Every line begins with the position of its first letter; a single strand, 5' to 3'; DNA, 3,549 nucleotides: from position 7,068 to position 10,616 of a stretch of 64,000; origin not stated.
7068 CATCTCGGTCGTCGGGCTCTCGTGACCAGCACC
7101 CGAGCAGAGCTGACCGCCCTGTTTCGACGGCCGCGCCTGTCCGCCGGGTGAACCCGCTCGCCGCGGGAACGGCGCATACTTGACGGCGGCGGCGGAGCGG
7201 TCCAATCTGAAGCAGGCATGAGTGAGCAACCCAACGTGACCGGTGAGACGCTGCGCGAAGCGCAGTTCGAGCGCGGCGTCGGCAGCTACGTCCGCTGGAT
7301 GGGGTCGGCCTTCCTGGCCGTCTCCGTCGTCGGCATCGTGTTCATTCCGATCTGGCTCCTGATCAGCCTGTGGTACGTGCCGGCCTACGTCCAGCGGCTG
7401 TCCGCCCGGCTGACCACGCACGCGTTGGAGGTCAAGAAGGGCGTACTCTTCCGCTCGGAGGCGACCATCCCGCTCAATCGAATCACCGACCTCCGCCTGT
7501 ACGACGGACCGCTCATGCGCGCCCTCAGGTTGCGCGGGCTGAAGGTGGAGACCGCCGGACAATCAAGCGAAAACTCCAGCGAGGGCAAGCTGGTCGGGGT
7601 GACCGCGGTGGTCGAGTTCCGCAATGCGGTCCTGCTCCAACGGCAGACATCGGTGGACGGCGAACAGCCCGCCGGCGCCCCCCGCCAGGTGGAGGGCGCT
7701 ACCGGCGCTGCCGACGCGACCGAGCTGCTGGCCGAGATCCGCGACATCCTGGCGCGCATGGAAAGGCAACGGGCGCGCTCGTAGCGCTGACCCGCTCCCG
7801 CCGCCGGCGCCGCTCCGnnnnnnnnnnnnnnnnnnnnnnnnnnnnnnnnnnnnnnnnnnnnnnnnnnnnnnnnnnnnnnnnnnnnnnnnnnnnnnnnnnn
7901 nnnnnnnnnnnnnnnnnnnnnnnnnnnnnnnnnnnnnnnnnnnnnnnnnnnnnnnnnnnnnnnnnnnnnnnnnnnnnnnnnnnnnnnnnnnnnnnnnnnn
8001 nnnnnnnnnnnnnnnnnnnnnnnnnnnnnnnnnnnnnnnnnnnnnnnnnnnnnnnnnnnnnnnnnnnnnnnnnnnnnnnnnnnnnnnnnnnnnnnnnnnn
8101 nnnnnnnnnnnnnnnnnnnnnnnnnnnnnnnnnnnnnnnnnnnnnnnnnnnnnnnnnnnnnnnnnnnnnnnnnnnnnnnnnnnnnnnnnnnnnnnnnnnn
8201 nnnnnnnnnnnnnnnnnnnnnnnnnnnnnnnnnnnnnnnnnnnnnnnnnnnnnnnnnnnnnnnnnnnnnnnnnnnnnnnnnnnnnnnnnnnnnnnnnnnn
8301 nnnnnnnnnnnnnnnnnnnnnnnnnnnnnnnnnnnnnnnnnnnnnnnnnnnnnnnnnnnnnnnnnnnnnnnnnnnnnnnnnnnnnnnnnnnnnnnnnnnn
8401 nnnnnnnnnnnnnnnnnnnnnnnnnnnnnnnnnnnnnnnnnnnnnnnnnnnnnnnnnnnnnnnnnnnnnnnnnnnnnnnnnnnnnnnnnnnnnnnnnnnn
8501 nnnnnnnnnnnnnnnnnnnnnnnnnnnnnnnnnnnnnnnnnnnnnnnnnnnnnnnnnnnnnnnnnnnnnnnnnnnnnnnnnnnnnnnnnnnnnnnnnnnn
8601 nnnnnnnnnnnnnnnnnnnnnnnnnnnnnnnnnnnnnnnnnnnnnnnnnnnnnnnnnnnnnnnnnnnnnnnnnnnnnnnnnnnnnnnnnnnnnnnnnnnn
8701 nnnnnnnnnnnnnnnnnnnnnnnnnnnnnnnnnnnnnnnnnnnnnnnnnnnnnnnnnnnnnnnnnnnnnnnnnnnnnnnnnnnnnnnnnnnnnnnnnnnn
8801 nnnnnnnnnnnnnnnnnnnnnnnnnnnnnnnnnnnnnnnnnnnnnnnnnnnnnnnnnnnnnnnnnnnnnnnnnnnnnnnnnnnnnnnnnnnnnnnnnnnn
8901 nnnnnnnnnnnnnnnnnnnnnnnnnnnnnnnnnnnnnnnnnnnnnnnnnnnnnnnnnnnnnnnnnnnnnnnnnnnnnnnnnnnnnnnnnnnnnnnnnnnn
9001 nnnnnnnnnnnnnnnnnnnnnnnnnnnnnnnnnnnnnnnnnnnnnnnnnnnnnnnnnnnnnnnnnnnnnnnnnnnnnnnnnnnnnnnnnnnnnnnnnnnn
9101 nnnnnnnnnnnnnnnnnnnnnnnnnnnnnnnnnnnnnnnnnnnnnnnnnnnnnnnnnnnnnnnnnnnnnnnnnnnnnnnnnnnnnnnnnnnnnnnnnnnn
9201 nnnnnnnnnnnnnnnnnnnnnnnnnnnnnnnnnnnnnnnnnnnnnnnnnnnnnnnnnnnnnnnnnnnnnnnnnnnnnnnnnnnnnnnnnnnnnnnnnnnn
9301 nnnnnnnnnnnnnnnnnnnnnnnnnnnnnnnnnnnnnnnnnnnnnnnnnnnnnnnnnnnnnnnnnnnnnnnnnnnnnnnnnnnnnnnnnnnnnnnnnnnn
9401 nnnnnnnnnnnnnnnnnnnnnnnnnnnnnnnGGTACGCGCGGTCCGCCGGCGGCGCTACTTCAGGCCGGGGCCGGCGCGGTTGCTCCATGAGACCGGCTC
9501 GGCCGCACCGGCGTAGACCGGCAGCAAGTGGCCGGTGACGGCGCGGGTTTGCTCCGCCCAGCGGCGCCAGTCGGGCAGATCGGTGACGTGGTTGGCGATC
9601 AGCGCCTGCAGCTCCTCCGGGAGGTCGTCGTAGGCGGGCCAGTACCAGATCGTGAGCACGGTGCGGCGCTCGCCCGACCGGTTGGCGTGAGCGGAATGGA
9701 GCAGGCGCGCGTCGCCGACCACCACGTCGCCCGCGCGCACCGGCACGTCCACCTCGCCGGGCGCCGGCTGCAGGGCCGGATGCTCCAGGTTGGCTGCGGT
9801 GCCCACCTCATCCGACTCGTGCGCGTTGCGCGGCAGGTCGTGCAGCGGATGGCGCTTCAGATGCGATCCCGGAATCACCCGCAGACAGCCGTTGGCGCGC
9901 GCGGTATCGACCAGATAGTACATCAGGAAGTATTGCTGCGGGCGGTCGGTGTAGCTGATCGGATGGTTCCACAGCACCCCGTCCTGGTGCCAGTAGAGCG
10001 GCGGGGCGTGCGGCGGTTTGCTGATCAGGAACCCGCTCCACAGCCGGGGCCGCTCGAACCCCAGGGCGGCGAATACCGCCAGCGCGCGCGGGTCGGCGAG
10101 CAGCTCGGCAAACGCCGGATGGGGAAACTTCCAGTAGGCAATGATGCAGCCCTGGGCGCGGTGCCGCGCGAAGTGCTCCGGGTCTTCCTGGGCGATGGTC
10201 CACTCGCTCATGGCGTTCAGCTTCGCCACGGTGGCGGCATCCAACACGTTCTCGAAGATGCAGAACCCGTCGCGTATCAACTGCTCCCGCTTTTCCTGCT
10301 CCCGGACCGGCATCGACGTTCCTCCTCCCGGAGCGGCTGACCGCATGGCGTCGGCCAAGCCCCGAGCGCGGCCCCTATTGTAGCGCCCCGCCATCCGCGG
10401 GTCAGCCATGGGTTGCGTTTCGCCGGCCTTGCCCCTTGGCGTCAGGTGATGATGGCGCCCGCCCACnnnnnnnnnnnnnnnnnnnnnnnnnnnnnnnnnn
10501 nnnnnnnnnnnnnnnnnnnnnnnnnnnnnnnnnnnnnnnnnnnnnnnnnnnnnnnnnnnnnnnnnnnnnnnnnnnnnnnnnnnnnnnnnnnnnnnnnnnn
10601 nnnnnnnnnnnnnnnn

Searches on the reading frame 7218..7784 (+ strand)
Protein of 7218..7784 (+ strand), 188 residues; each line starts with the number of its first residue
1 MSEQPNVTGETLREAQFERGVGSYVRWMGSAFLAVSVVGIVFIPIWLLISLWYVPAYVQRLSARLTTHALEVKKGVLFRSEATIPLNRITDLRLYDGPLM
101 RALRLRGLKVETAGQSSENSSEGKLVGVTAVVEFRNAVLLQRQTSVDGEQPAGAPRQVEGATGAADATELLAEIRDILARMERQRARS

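Call 3: search_protein_families(library=pfam, proteins=[window:7218-7784:+], max_evalue=1)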
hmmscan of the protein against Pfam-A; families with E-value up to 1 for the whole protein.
window:7218-7784:+ (188 aa): 5 families
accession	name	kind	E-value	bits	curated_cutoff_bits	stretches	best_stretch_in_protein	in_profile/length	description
PF03703.20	bPH_2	-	7.4e-12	45.8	22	1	63-130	6-61/78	Bacterial PH domain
PF24649.1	DUF7642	-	0.0022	18.4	27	1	78-143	31-96/100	Domain of unknown function (DUF7642)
PF11292.14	DUF3093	-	0.026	15.3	23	1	27-108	13-96/140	Protein of unknown function (DUF3093)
PF17353.8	DUF5381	-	0.044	14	26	1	31-115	41-124/170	Family of unknown function (DUF5381)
PF06713.17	bPH_4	-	0.27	11.8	22.9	1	65-113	5-51/74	Bacterial PH domain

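Call 4: search_protein_families(library=ncbifam, proteins=[window:7218-7784:+], max_evalue=1)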
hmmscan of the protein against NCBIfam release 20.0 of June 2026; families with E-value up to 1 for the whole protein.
window:7218-7784:+ (188 aa): 0 families

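Call 51: search_protein_families(library=padloc, proteins=[window:7218-7784:+], max_evalue=0.01)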
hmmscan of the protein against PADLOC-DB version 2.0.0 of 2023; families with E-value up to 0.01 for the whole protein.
window:7218-7784:+ (188 aa): 0 families

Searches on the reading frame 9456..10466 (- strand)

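Call 53: search_protein_families(library=pfam, proteins=[window:9456-10466:-], max_evalue=0.001)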
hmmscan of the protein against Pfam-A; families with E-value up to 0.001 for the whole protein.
window:9456-10466:- (336 aa): 1 family
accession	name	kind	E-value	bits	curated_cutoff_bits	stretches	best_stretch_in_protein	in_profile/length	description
PF05721.19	PhyH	-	8.3e-25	88.8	22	1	65-269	3-212/213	Phytanoyl-CoA dioxygenase (PhyH)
